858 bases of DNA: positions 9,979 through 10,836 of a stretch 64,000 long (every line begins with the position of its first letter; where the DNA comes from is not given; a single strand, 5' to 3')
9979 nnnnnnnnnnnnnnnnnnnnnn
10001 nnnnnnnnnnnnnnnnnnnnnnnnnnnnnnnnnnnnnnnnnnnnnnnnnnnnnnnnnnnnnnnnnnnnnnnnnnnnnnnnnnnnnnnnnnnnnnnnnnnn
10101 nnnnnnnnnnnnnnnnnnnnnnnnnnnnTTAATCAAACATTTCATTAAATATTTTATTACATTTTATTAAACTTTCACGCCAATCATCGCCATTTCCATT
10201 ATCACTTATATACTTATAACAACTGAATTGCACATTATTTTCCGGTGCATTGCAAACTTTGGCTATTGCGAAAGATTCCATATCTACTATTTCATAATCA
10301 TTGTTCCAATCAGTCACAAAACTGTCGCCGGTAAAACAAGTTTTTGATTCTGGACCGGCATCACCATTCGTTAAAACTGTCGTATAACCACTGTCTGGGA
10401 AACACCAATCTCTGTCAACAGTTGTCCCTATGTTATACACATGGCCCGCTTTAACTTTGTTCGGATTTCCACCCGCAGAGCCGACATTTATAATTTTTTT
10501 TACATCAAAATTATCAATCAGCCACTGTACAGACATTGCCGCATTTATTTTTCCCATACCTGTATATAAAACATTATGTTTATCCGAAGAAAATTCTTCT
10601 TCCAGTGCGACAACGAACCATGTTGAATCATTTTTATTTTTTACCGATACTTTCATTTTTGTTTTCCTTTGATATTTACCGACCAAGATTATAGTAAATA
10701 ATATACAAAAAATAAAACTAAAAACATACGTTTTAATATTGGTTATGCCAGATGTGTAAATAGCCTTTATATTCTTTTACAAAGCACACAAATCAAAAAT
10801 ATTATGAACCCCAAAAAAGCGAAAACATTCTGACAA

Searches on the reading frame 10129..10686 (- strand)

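Call 61: search_protein_families(library=pfam, proteins=[window:10129-10686:-], max_evalue=0.001)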
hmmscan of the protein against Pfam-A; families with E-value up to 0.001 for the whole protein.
window:10129-10686:- (185 aa): 1 family
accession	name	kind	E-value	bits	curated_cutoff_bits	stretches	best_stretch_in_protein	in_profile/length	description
PF01048.26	PNP_UDP_1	-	1.8e-13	50.9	25.1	1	39-98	46-106/233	Phosphorylase superfamily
